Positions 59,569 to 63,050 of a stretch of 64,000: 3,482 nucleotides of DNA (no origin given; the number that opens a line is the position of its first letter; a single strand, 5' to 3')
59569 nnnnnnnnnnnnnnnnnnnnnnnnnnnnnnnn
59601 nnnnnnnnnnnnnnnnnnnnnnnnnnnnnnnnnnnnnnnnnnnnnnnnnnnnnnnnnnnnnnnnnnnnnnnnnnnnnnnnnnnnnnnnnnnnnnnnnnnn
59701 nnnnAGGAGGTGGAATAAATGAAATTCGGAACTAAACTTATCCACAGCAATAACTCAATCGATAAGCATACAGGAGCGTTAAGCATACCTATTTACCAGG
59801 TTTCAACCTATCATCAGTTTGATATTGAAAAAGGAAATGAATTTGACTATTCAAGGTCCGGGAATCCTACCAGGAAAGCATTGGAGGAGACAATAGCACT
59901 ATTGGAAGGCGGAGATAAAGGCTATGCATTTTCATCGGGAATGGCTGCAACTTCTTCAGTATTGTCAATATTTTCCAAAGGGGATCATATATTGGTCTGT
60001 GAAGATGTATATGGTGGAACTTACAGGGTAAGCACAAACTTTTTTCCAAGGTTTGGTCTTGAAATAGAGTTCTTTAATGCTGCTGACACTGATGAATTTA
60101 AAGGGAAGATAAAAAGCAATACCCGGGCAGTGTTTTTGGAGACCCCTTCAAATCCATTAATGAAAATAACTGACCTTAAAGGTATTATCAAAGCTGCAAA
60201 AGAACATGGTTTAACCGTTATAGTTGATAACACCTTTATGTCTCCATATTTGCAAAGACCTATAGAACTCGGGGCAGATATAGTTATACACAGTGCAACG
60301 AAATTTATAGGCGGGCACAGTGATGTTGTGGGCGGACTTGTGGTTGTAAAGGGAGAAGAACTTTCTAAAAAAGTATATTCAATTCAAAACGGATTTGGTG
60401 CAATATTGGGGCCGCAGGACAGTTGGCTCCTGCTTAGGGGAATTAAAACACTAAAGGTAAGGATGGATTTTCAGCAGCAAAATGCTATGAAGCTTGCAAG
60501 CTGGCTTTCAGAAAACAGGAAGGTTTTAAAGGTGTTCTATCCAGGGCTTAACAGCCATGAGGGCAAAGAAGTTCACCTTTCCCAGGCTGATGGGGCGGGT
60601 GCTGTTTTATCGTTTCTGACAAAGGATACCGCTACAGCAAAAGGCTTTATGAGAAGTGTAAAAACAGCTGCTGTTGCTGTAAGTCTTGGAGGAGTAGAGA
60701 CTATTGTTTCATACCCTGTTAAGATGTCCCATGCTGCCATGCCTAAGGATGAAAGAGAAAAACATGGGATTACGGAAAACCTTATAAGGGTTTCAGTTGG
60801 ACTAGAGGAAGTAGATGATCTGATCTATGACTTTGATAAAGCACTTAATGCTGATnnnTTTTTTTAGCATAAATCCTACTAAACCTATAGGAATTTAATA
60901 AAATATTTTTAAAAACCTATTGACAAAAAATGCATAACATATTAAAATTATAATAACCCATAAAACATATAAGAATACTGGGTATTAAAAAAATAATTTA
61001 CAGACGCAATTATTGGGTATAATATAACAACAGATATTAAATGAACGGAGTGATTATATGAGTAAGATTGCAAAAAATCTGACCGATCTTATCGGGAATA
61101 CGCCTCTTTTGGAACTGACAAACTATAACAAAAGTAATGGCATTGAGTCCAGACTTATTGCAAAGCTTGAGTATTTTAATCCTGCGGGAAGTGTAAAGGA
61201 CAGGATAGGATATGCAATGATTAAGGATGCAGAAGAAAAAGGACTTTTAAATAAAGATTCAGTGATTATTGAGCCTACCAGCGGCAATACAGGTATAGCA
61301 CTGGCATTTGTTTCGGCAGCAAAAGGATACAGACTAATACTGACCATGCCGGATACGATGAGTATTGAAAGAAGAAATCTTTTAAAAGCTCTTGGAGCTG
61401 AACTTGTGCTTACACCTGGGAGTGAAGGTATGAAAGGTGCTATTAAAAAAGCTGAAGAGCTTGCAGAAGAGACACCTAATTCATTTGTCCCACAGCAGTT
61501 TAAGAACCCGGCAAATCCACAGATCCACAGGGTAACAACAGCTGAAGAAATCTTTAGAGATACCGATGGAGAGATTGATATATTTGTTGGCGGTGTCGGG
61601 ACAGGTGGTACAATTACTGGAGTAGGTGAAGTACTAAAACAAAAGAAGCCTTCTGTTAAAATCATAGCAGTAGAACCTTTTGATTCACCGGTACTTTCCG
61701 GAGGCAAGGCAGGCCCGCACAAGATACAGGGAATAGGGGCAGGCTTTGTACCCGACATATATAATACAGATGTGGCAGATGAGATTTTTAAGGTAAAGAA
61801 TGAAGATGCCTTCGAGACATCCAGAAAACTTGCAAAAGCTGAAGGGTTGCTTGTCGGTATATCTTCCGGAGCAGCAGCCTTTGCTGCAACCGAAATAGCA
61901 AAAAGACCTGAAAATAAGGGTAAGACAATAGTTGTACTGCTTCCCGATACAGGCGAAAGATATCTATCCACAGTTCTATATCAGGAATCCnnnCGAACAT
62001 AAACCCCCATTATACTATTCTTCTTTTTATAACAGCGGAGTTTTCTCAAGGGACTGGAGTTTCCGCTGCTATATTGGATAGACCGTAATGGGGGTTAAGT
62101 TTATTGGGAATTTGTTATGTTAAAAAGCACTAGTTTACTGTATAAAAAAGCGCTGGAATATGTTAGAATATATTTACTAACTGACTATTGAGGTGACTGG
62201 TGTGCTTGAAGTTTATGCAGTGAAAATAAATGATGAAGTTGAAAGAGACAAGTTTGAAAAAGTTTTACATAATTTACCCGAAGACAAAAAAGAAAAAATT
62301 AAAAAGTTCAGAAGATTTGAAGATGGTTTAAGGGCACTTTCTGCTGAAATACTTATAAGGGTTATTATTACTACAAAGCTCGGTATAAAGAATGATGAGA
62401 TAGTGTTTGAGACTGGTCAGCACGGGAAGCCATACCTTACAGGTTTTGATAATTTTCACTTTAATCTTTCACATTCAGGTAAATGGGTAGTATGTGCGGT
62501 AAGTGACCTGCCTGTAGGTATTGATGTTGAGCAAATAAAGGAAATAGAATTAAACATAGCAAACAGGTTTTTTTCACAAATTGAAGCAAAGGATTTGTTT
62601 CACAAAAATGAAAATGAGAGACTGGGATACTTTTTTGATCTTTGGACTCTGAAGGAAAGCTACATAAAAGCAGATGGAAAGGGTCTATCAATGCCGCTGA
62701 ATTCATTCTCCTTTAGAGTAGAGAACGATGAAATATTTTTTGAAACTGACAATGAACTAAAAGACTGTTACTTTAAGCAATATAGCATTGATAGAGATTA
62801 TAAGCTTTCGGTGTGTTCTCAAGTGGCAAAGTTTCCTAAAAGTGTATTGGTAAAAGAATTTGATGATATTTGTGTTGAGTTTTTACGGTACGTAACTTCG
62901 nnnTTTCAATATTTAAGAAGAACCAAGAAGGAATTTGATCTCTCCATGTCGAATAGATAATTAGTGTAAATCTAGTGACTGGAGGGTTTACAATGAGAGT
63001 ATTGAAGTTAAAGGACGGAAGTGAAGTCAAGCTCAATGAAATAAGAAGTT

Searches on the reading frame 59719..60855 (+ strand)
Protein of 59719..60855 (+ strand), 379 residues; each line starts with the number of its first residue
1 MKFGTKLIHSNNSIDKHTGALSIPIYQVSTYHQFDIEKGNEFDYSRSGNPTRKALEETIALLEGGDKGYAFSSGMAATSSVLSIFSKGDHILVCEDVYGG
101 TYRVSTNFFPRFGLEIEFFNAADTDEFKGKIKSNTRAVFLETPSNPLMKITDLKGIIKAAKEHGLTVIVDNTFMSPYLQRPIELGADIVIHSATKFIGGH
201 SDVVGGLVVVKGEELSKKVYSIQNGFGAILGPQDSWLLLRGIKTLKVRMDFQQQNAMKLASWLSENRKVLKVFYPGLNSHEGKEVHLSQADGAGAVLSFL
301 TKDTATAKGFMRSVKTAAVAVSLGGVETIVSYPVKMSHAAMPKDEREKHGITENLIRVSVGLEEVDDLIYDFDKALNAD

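Call 11: search_protein_families(library=ncbifam, proteins=[window:59719-60855:+])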
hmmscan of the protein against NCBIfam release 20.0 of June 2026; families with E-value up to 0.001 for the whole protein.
window:59719-60855:+ (379 aa): 59 families (the best 25 are shown)
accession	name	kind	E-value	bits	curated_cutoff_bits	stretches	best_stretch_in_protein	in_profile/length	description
NF005976.0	PRK08064.1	equivalog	8.3e-167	555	627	1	3-377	7-381/390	cystathionine beta-lyase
NF005810.0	PRK07671.1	equivalog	6.8e-153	509.1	594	1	1-377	1-377/377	bifunctional cystathionine gamma-lyase/homocysteine desulfhydrase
NF004821.0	PRK06176.1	equivalog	9.6e-143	475.6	642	1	1-377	1-377/380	cystathionine gamma-synthase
TIGR01329.1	cysta_beta_ly_E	equivalog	3.5e-127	424.2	487.5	1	5-377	3-379/383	cystathionine beta-lyase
NF043007.1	CysBLyMetC_Staph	equivalog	1.4e-126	422.5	700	1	5-377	7-373/378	cystathionine beta-lyase MetC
NF005871.0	PRK07811.1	equivalog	2.7e-125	418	513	1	2-377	12-387/389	cystathionine gamma-synthase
NF006095.0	PRK08247.1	equivalog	2.1e-124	415.1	585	1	3-377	6-364/369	methionine biosynthesis PLP-dependent protein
TIGR01328.1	met_gam_lyase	equivalog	4.6e-115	384.6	549.7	1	1-378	2-390/391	methionine gamma-lyase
NF005263.0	PRK06767.1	equivalog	4.9e-112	374.8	617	1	2-377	5-384/392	methionine gamma-lyase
TIGR02080.1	O_succ_thio_ly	equivalog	2.3e-110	368.9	504.55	1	14-378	15-381/382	cystathionine gamma-synthase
NF006347.0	PRK08574.1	equivalog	7e-109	364.1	477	1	4-378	4-384/385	cystathionine gamma-synthase family protein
NF004876.0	PRK06234.1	subfamily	1.4e-107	360.2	666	1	1-377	7-396/400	methionine gamma-lyase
NF006097.0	PRK08249.1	equivalog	2.2e-105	352.3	600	1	2-377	10-394/402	cystathionine gamma-synthase family protein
NF005047.0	PRK06460.1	equivalog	8.5e-102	340.8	501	1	2-377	2-373/376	hypothetical protein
NF006003.0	PRK08133.1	equivalog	1.6e-100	336.6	522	1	39-377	55-395/396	O-succinylhomoserine sulfhydrylase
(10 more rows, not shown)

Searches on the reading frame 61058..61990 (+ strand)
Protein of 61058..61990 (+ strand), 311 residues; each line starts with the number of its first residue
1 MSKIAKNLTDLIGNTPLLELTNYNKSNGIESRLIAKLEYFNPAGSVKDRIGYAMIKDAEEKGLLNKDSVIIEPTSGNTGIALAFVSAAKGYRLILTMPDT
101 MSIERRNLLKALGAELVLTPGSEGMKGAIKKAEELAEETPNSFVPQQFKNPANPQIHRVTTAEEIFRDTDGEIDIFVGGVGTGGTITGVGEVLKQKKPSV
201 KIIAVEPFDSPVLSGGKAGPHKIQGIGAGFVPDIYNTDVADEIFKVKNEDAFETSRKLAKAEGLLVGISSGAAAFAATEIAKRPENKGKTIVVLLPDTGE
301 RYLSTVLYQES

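Call 11: search_protein_families(library=ncbifam, proteins=[window:61058-61990:+])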
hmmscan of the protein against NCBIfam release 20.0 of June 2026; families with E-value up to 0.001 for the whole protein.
window:61058-61990:+ (311 aa): 39 families (the best 25 are shown)
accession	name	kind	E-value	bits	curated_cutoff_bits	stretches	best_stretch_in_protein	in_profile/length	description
TIGR01139.1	cysK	equivalog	1.5e-142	474.2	350.95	1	9-308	2-298/298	cysteine synthase A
TIGR01136.1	cysKM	subfamily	8.7e-137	455.4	344.15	1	9-308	2-299/299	cysteine synthase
TIGR01137.1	cysta_beta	equivalog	9.6e-102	341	510.25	1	4-307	1-310/457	cystathionine beta-synthase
NF007989.0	PRK10717.1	equivalog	7.2e-100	334.3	387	1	1-310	1-320/334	cysteine synthase A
NF008735.0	PRK11761.1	equivalog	2.7e-88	296.1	413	1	6-309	4-295/296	cysteine synthase CysM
TIGR01138.1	cysM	equivalog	2.1e-86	290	394.2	1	8-308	2-290/290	cysteine synthase B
TIGR03945.1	PLP_SbnA_fam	equivalog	5.3e-73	245.7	349.95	1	9-307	2-299/304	2,3-diaminopropionate biosynthesis protein SbnA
NF053679.1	CysteaSynCapA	equivalog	6.8e-68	228.9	600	1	3-307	5-319/329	cysteate synthase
NF052478.1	CystDsulMYC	equivalog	2.9e-20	72.9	600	1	32-306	38-324/354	L-cysteine desulfhydrase Cds1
NF005292.0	PRK06815.1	equivalog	6.7e-19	68.1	371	1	5-266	12-276/320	threonine/serine dehydratase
NF006094.0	PRK08246.1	subfamily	3.4e-18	66.1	331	1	3-221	12-214/310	serine/threonine dehydratase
TIGR01124.1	ilvA_2Cterm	equivalog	4.2e-18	65.2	411.3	1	14-216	17-210/499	threonine ammonia-lyase, biosynthetic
NF004996.0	PRK06381.1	equivalog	1.3e-17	63.9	266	1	11-189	12-183/319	threonine synthase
TIGR01127.1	ilvA_1Cterm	equivalog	2.7e-17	62.8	378.75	1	26-294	10-280/380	threonine ammonia-lyase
NF006674.0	PRK09224.1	subfamily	2.8e-17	62.6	577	1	13-215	24-217/508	threonine ammonia-lyase IlvA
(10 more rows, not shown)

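Call 59: find_homologous_proteins(query=window:61058-61990:+, max_evalue=1e-100)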
Query window:61058-61990:+ (311 aa): 7999 proteins with E <= 1e-100 among 8000 candidates; the best 120 are listed.
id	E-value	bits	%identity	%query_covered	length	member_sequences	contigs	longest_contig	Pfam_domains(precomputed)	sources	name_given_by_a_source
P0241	4.9e-196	668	100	100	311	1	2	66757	PF00291.32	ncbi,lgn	ncbi:MAG: cysteine synthase A [Bacillota bacterium]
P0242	1.1e-177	607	88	100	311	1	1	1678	PF00291.32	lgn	-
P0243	4.9e-176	602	88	100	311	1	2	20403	PF00291.32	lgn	-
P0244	1.5e-175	600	86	100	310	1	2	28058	PF00291.32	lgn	-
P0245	4.8e-175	599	89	100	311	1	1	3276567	PF00291.32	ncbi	ncbi:UNVERIFIED_CONTAM: cysteine synthase A [Acetivibrio alkalicellulosi]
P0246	8.3e-175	598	87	100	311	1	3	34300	PF00291.32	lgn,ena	-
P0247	8.3e-175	598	86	100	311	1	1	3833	PF00291.32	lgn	-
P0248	8.9e-175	598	88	100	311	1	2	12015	PF00291.32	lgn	-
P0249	1.0e-174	598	86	100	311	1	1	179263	PF00291.32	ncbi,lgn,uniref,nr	ncbi:cysteine synthase [Anaerobacterium chartisolvens]|uniref:Cysteine synthase n=1 Tax=Anaerobacter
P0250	1.2e-174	597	87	100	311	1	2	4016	PF00291.32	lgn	-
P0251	1.4e-174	597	87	100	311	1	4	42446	PF00291.32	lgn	-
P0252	1.5e-174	597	87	100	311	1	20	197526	PF00291.32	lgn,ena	-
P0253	1.7e-174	597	87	100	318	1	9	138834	PF00291.32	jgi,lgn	-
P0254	2.0e-174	597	86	100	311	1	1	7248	PF00291.32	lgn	-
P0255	2.7e-174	596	87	100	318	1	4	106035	PF00291.32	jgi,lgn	jgi:cysteine synthase A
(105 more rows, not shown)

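Call 60: find_encoding_contigs(protein=P0243, flank=6000, max_places=2)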
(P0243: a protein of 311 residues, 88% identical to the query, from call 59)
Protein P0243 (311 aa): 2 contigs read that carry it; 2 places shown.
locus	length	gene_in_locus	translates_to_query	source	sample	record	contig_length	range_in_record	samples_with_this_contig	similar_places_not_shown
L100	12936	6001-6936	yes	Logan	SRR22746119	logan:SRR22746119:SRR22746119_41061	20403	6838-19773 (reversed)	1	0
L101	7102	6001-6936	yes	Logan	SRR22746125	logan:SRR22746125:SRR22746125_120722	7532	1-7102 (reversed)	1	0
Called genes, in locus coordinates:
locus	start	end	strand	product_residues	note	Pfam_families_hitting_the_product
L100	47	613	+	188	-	PF13302:Acetyltransf_3, PF13420:Acetyltransf_4, PF13523:Acetyltransf_8 (weak), PF00583:Acetyltransf_1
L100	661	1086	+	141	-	PF00383:dCMP_cyt_deam_1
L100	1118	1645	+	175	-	PF13302:Acetyltransf_3 (weak), PF00583:Acetyltransf_1, PF13420:Acetyltransf_4 (weak), PF13673:Acetyltransf_10 (weak), PF13508:Acetyltransf_7 (weak), PF08445:FR47 (weak)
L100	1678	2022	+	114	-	PF07883:Cupin_2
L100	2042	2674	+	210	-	PF01810:LysE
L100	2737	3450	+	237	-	PF00702:Hydrolase, PF13419:HAD_2, PF13242:Hydrolase_like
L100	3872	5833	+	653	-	PF00488:MutS_V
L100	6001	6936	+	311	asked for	PF00291:PALP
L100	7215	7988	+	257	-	PF05690:ThiG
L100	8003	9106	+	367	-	PF04055:Radical_SAM, PF06968:BATS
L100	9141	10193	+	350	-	PF17792:ThiD2, PF02581:TMP-TENI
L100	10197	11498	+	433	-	PF01964:ThiC_Rad_SAM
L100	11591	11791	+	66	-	PF02597:ThiS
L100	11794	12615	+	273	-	PF00899:ThiF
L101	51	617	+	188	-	PF13302:Acetyltransf_3, PF13420:Acetyltransf_4, PF13523:Acetyltransf_8 (weak), PF00583:Acetyltransf_1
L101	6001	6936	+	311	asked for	PF00291:PALP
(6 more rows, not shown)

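Call 61: find_encoding_contigs(protein=P0245, flank=6000, max_places=1)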
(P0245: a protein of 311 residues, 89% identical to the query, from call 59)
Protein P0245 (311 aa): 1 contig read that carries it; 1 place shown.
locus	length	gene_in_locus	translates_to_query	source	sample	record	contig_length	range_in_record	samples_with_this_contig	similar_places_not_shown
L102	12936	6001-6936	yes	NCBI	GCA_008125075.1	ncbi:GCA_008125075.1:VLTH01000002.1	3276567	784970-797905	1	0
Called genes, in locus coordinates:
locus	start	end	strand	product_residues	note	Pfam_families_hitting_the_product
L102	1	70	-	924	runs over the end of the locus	PF00069:Pkinase, PF07714:PK_Tyr_Ser-Thr, PF06293:Kdo (weak), PF13181:TPR_8 (faint), PF07693:KAP_NTPase (weak), PF13191:AAA_16, PF13401:AAA_22 (weak), PF00515:TPR_1 (faint), +1 more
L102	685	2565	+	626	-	PF00150:Cellulase, PF18564:Glyco_hydro_5_C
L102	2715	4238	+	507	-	PF00015:MCPsignal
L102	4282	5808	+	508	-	PF00015:MCPsignal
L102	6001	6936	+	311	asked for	PF00291:PALP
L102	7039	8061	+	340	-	PF13379:NMT1_2, PF09084:NMT1, PF12974:Phosphonate-bd (weak)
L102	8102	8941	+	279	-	PF00005:ABC_tran, PF13304:AAA_21 (faint)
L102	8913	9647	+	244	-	PF00528:BPD_transp_1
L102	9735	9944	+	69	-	PF02597:ThiS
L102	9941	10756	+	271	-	PF00899:ThiF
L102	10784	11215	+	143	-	PF01398:JAB (weak), PF14464:Prok-JAB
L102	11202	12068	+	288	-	PF03460:NIR_SIR_ferr, PF01077:NIR_SIR, PF00037:Fer4, PF13237:Fer4_10, PF14697:Fer4_21, PF12838:Fer4_7, PF13187:Fer4_9, PF00037:Fer4, +2 more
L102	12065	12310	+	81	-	PF01206:TusA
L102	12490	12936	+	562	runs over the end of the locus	PF00890:FAD_binding_2, PF01134:GIDA (faint), PF07992:Pyr_redox_2 (faint)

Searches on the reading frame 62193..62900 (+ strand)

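Call 11: search_protein_families(library=ncbifam, proteins=[window:62193-62900:+])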
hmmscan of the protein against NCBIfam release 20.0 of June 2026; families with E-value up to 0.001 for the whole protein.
window:62193-62900:+ (236 aa): 5 families
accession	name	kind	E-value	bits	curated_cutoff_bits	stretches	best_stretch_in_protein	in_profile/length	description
NF047349.1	4PPT_AusB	equivalog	2.8e-27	95.5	225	1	8-211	2-190/205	aureusimine biosynthesis 4'-phosphopantetheinyl transferase AusB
NF042922.1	4PPT_HetI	equivalog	1.2e-23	83.7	370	1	6-166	18-184/235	4'-phosphopantetheinyl transferase HetI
TIGR00556.1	pantethn_trn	domain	5.3e-17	62.1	45.35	1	106-209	3-107/128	phosphopantetheine--protein transferase domain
NF007676.0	PRK10351.1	equivalog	2.7e-14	53.2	174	1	72-163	51-145/195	4'-phosphopantetheinyl transferase AcpT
NF011255.0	PRK14661.1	equivalog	0.00052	20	209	0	107-210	4-98/169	holo-[acyl-carrier-protein] synthase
